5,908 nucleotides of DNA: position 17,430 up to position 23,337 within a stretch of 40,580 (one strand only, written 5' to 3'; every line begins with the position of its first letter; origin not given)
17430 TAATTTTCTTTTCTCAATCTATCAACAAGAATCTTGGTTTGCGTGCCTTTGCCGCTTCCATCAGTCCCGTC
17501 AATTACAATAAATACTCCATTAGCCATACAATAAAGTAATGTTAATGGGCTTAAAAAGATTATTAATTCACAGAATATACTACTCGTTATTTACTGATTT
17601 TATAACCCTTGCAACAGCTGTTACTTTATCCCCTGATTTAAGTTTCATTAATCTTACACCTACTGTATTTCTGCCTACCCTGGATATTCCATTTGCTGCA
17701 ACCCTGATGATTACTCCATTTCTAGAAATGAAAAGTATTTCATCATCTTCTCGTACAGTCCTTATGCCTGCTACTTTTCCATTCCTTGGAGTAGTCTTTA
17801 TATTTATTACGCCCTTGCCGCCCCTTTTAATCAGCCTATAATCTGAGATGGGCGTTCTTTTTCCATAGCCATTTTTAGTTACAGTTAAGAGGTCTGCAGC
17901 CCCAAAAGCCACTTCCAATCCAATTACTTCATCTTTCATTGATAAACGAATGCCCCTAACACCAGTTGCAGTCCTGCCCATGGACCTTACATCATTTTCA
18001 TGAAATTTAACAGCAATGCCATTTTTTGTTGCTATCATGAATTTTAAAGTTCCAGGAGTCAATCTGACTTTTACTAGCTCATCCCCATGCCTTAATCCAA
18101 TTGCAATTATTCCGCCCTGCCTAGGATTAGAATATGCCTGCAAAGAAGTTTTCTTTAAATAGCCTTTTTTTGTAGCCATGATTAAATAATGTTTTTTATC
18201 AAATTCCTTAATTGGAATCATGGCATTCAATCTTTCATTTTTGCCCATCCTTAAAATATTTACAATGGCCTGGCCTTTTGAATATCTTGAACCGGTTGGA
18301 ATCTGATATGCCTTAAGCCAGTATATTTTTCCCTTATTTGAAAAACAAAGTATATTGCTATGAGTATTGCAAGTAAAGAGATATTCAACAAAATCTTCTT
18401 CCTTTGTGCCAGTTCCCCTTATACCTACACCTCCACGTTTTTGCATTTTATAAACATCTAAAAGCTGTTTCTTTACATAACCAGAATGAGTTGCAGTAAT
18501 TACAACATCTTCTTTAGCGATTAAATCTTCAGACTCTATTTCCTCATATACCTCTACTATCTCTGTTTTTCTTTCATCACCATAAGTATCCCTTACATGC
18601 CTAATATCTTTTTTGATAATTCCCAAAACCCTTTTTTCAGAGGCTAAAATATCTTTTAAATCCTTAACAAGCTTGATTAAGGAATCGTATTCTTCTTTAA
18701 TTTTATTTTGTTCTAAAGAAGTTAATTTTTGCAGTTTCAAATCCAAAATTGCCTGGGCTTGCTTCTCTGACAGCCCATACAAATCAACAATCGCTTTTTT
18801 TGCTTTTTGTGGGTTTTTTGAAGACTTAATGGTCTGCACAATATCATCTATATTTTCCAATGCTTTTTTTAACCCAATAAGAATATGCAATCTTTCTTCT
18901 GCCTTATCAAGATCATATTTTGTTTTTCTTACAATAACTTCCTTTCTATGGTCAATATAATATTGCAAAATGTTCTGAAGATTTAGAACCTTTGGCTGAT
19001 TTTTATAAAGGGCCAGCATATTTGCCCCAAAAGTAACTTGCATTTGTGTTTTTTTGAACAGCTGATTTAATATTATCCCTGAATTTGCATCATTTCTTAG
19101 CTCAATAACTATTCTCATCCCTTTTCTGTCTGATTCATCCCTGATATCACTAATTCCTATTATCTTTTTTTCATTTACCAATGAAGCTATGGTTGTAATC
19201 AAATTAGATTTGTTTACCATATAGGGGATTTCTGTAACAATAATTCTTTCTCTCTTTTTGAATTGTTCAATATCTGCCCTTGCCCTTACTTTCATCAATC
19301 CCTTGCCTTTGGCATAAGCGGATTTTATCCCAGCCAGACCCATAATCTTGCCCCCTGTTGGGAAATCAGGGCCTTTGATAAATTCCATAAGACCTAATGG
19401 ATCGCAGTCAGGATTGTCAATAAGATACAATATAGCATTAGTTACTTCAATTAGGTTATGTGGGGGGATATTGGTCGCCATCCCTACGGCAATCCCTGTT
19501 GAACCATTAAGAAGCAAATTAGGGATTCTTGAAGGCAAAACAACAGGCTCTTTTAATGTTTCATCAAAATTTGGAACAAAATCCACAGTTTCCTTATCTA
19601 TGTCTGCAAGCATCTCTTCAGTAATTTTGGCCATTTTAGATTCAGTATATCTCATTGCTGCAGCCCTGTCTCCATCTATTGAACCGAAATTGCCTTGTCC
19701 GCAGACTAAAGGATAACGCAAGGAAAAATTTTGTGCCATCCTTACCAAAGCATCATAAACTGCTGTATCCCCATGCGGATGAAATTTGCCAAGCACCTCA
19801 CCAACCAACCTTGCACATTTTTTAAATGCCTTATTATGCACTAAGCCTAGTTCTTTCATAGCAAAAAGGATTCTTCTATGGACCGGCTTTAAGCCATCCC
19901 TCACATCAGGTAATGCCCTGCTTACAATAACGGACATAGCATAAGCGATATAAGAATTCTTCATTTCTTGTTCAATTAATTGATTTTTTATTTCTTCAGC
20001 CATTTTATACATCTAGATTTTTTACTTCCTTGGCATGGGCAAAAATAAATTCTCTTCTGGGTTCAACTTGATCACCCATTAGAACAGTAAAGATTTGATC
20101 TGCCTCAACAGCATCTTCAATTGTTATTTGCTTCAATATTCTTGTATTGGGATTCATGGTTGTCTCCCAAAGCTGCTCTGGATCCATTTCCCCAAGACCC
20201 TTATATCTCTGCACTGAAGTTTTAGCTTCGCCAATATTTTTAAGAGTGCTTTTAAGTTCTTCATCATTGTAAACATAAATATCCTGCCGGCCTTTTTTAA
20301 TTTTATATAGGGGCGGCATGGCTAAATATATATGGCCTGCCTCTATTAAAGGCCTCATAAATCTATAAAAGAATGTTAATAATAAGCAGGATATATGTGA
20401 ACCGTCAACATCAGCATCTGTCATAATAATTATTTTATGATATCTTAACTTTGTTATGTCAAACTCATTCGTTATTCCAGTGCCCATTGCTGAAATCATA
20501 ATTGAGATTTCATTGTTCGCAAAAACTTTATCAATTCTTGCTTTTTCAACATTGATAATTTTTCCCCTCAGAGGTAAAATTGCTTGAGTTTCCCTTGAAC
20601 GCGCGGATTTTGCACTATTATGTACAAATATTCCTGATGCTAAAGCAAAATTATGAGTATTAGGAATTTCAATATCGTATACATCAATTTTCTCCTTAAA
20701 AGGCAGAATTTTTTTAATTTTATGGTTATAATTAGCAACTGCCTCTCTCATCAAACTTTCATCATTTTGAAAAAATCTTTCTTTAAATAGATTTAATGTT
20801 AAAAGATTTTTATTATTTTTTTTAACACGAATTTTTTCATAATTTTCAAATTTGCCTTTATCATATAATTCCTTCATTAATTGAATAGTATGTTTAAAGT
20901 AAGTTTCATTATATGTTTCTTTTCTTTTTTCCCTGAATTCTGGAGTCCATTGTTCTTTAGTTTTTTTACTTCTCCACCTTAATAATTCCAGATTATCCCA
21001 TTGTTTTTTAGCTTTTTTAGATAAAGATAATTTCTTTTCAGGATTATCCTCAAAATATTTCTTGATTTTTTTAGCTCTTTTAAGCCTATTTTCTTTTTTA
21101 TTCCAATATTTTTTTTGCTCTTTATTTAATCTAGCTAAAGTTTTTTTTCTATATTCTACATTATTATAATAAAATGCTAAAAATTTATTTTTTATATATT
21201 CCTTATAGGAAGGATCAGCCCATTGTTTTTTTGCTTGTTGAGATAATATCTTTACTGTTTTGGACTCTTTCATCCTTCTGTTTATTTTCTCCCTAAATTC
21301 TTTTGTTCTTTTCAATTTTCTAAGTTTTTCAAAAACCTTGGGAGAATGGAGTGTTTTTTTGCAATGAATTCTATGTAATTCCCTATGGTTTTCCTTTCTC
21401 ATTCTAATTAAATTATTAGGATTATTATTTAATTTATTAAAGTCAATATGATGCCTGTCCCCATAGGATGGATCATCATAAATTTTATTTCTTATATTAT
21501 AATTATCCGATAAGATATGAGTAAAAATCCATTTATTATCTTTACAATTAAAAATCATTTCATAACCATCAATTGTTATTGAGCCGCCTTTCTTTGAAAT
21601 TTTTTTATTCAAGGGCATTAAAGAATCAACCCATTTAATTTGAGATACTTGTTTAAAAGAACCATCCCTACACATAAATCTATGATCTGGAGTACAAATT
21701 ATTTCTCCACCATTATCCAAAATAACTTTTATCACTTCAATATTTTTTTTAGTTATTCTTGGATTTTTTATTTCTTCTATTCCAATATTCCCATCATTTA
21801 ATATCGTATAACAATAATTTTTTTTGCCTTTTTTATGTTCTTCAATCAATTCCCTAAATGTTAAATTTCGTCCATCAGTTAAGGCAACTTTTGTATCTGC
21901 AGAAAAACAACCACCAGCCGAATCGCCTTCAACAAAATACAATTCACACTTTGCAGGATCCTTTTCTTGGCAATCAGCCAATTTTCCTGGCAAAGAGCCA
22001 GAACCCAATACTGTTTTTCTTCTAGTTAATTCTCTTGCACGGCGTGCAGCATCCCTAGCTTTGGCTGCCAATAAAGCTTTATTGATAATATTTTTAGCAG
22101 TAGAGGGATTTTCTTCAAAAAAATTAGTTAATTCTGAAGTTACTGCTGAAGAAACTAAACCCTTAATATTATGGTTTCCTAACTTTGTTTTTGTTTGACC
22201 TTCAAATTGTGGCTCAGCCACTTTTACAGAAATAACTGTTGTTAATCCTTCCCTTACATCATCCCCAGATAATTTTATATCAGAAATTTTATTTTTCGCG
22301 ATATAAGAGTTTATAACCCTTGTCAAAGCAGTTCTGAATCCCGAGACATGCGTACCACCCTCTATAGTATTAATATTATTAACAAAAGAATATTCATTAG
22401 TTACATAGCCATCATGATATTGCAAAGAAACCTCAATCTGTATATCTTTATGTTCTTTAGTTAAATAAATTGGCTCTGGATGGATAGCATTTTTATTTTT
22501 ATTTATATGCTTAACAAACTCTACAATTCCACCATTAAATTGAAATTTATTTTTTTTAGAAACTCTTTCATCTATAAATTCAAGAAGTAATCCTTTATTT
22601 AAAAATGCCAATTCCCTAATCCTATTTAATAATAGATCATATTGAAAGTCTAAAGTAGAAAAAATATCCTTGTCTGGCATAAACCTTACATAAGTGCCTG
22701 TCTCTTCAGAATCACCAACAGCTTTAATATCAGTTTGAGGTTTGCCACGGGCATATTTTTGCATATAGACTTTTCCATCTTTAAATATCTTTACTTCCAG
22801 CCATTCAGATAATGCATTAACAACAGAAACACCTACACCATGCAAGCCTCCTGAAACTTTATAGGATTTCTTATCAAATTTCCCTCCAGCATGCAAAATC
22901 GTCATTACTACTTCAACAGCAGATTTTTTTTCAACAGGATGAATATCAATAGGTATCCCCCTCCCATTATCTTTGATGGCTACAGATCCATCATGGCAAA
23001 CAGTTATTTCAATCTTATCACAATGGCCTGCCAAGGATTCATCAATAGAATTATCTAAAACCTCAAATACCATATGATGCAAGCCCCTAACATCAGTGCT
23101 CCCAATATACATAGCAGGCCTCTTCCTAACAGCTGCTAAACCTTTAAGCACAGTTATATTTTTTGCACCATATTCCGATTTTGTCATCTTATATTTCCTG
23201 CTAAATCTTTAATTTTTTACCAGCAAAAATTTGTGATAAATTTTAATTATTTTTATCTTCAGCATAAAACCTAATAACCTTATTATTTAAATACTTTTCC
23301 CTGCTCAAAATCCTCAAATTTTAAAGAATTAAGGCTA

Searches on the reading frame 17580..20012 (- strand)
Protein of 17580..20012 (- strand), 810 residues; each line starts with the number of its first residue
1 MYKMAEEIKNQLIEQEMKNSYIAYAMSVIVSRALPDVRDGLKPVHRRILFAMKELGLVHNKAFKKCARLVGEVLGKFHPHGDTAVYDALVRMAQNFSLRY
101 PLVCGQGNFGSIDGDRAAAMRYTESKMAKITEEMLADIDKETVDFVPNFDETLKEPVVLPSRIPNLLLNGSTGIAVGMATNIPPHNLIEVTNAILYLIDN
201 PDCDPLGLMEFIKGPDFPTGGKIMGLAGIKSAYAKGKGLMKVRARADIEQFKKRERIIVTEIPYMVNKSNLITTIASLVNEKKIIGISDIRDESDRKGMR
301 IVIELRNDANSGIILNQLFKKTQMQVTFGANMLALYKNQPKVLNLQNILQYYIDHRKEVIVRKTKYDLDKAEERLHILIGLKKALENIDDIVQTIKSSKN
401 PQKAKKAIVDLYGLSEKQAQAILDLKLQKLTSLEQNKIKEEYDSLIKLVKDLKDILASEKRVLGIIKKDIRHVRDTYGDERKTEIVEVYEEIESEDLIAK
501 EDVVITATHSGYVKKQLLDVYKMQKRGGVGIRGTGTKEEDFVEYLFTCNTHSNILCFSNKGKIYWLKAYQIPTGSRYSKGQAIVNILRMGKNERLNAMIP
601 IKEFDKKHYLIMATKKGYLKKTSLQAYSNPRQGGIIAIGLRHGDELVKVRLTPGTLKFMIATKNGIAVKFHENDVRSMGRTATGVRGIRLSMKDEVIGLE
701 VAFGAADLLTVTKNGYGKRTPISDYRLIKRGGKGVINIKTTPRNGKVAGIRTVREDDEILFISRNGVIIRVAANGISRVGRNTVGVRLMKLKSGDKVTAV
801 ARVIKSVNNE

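Call 26: search_protein_families(library=pfam, proteins=[window:17580-20012:-], max_evalue=0.001)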
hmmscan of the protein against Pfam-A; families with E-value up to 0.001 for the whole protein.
window:17580-20012:- (810 aa): 2 families
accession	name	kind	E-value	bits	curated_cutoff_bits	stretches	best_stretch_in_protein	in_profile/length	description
PF00521.26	DNA_topoisoIV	-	1.9e-168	561.3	31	1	32-470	1-431/432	DNA gyrase/topoisomerase IV, subunit A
PF03989.18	DNA_gyraseA_C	-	4.4e-69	228.1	27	6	707-753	2-47/48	DNA gyrase C-terminal domain, beta-propeller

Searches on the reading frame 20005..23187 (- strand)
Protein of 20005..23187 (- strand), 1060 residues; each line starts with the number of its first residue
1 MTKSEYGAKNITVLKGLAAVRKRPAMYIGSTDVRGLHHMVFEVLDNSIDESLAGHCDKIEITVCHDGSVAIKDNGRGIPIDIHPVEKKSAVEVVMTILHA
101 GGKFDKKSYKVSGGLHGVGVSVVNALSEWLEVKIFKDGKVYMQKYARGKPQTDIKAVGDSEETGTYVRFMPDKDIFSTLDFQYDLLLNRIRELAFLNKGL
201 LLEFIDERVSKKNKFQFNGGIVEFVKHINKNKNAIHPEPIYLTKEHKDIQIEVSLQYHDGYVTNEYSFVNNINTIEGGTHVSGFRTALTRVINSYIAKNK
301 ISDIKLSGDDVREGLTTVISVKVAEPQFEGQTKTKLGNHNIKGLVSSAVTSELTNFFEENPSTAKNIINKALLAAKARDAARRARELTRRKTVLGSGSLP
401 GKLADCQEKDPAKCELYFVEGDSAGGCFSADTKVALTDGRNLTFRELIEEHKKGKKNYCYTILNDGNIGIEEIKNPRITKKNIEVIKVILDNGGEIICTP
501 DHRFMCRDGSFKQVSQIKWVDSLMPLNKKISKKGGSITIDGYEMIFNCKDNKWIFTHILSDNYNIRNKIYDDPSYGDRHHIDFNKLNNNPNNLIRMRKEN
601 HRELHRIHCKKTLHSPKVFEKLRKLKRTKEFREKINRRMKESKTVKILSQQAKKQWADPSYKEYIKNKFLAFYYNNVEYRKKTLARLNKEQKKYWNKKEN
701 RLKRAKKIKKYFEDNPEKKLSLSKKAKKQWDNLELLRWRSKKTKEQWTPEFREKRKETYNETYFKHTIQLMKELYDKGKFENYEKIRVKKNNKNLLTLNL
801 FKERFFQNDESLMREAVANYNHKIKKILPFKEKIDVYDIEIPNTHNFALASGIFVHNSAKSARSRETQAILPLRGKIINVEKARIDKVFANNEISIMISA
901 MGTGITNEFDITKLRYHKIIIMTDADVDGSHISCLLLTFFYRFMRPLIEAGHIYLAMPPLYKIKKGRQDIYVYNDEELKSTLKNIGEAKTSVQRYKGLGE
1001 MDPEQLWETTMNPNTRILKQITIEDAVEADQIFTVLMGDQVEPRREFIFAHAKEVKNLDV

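Call 26: search_protein_families(library=pfam, proteins=[window:20005-23187:-], max_evalue=0.001)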
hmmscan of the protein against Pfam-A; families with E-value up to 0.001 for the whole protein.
window:20005-23187:- (1060 aa): 5 families
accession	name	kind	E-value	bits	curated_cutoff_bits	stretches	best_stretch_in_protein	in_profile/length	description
PF00204.31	DNA_gyraseB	-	4.7e-60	202.4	27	1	220-386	1-172/173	DNA gyrase B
PF00986.26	DNA_gyraseB_C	-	1.8e-31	108.5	29.8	1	988-1048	2-62/63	DNA gyrase B subunit, carboxyl terminus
PF14890.11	Intein_splicing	-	3.7e-19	69.5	35.8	1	435-857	2-155/155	Intein splicing domain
PF02518.31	HATPase_c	-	6.9e-17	62.3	26.4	1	32-172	2-108/111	Histidine kinase-, DNA gyrase B-, and HSP90-like ATPase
PF01751.28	Toprim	-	1.4e-13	51.2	23.1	1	858-956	13-94/96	Toprim domain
